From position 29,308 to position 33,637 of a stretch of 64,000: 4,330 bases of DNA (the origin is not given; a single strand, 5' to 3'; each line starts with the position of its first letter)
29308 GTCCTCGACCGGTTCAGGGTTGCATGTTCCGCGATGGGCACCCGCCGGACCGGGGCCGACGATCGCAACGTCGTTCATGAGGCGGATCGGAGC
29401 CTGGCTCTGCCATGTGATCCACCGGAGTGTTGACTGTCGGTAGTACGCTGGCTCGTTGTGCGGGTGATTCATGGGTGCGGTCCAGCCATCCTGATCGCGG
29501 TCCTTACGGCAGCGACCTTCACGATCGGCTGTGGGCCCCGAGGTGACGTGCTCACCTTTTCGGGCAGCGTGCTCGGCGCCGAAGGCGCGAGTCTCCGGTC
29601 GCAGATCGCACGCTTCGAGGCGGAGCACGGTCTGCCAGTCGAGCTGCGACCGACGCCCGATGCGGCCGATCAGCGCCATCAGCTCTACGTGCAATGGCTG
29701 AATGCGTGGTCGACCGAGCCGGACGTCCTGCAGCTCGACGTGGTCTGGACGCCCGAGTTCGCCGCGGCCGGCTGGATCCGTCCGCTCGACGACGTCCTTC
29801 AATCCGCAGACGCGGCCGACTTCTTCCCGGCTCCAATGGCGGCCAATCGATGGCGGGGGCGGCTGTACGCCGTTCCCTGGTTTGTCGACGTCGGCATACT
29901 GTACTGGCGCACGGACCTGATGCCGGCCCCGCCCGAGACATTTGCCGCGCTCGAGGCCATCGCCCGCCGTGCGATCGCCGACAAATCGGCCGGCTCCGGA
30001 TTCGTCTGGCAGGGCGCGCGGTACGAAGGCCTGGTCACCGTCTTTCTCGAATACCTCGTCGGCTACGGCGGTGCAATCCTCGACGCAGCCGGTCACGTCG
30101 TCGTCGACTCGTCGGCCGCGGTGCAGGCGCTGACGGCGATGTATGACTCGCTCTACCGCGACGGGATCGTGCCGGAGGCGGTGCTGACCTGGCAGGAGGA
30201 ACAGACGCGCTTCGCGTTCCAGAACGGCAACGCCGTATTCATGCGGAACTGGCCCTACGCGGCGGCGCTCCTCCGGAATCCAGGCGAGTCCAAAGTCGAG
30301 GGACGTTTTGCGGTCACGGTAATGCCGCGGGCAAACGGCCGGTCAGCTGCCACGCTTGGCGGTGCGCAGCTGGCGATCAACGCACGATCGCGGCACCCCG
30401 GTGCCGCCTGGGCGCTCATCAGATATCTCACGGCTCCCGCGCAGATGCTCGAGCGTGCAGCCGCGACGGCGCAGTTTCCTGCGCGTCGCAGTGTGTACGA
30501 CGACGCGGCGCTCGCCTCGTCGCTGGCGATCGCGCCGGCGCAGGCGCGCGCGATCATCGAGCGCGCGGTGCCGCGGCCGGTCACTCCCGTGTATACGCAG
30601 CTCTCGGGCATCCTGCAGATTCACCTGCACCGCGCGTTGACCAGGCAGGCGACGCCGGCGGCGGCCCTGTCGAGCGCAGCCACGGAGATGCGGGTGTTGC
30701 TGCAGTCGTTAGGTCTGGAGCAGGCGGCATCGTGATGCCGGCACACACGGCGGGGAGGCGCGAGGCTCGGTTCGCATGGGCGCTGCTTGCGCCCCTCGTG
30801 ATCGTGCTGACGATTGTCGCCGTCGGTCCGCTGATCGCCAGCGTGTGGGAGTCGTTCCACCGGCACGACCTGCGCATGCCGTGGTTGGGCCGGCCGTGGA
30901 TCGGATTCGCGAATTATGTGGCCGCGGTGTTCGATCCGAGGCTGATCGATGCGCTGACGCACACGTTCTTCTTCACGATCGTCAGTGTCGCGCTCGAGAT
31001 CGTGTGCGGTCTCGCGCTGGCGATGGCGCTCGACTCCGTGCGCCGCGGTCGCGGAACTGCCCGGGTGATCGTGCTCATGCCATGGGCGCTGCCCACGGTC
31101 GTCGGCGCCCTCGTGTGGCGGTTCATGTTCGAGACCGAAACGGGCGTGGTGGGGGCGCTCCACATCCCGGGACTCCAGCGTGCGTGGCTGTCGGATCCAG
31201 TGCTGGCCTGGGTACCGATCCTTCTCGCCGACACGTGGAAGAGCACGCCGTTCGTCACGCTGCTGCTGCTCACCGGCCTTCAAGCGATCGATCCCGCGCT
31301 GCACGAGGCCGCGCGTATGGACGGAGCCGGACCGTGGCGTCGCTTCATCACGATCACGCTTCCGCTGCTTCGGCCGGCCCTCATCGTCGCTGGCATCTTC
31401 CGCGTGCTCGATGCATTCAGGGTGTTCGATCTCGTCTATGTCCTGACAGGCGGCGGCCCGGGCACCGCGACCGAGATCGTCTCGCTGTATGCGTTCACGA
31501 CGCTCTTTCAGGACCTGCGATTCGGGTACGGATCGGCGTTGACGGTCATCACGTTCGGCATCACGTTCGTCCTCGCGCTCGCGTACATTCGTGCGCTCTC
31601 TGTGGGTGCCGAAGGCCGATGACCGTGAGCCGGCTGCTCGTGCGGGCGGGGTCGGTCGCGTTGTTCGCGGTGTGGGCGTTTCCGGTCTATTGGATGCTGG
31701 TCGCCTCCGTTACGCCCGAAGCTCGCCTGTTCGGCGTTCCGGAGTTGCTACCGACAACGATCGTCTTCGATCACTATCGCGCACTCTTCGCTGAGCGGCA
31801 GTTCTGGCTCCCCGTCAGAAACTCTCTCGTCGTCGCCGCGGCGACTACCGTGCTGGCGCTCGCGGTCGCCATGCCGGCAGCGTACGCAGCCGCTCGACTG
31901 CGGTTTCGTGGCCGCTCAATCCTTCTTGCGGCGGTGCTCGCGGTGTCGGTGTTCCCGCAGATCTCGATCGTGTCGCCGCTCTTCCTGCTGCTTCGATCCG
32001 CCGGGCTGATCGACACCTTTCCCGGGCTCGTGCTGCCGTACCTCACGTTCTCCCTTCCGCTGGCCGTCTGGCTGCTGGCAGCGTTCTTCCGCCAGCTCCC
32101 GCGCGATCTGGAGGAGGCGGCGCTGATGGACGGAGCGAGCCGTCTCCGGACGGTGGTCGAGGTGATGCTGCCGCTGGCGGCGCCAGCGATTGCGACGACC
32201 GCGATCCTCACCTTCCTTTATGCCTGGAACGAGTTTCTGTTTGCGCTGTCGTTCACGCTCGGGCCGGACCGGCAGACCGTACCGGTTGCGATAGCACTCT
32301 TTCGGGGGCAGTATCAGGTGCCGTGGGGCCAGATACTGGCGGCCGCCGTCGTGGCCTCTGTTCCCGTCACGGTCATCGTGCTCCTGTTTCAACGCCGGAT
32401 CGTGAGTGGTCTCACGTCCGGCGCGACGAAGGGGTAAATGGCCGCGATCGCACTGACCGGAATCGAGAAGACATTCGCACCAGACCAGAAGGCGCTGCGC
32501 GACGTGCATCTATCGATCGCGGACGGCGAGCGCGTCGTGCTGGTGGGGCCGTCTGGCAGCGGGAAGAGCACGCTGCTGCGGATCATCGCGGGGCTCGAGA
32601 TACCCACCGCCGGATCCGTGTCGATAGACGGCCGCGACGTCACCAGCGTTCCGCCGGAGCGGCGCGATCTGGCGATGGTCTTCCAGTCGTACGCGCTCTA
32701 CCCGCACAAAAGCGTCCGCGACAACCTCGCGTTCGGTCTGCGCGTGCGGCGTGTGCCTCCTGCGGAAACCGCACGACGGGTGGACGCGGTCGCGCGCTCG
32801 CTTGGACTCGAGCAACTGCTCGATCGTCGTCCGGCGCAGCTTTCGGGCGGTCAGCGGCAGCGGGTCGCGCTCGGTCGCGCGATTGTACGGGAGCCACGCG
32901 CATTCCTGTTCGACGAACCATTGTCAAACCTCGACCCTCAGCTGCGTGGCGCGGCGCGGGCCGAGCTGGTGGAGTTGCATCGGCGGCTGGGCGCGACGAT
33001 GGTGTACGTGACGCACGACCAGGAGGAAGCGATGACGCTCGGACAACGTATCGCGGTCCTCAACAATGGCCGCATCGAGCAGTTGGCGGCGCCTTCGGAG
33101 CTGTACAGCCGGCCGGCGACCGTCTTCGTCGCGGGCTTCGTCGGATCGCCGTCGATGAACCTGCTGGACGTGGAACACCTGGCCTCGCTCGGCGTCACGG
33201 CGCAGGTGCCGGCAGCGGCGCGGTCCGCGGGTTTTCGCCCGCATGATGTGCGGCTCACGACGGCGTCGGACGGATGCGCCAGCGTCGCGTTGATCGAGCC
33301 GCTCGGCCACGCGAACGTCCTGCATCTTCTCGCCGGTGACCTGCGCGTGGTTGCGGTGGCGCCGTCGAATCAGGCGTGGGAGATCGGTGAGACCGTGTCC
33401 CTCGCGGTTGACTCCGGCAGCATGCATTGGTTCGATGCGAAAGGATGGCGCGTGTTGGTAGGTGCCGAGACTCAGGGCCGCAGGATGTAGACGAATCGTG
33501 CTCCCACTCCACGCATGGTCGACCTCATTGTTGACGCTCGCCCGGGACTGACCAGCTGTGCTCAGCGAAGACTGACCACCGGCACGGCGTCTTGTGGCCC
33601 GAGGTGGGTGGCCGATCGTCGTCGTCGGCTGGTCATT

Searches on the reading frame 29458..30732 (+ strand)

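Call 40: search_protein_families(library=pfam, proteins=[window:29458-30732:+], max_evalue=0.00001)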
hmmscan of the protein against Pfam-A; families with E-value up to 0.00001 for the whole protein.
window:29458-30732:+ (425 aa): 2 families
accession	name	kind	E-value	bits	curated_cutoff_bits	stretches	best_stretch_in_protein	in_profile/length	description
PF13416.11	SBP_bac_8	-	6.9e-31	108.5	27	1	50-355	3-274/279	Bacterial extracellular solute-binding protein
PF01547.30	SBP_bac_1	-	9.2e-29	101.8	26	1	41-330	5-306/307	Bacterial extracellular solute-binding protein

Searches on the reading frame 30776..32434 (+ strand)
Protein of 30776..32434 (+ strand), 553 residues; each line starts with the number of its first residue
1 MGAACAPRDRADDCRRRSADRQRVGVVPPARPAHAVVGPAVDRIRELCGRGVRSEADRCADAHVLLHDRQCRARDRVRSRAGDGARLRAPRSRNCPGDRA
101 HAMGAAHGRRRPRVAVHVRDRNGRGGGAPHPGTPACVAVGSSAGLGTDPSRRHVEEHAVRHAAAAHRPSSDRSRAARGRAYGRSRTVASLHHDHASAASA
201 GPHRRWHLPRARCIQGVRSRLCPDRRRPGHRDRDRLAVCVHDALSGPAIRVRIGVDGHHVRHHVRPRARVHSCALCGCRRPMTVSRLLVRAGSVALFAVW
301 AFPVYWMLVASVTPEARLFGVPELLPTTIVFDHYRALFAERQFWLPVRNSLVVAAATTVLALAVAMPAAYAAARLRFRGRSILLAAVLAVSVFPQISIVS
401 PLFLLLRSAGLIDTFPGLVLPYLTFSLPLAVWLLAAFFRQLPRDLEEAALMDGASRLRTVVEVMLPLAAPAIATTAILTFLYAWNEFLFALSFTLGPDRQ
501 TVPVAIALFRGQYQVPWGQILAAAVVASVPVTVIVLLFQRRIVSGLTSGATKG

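Call 40: search_protein_families(library=pfam, proteins=[window:30776-32434:+], max_evalue=0.00001)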
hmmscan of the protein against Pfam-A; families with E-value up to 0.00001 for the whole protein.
window:30776-32434:+ (553 aa): 1 family
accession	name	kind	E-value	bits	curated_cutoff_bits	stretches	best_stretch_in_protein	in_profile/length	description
PF00528.27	BPD_transp_1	-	7.3e-21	75.2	26.4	1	367-545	3-181/184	Binding-protein-dependent transport system inner membrane component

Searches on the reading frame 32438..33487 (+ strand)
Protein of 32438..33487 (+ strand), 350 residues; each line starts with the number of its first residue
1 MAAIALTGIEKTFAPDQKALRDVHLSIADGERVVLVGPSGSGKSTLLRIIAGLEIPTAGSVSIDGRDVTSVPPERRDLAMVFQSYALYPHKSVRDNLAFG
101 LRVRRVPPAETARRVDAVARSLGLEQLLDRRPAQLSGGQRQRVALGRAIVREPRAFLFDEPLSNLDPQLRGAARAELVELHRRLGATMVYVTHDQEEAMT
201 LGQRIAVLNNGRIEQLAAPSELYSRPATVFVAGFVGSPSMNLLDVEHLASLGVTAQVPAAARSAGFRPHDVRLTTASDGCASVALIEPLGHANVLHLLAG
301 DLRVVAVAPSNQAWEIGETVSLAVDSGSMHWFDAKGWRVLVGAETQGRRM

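Call 40: search_protein_families(library=pfam, proteins=[window:32438-33487:+], max_evalue=0.00001)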
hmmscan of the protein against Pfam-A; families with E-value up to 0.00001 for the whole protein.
window:32438-33487:+ (350 aa): 3 families
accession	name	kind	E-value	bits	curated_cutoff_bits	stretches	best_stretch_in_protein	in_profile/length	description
PF00005.33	ABC_tran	-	1.1e-36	126.9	25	1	20-162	1-136/137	ABC transporter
PF13304.12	AAA_21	-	5.9e-08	33.6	27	0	33-53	2-22/304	AAA domain, putative AbiEii toxin, Type IV TA system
PF08402.16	TOBE_2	-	5.4e-07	30.1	21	1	267-332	4-76/76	TOBE domain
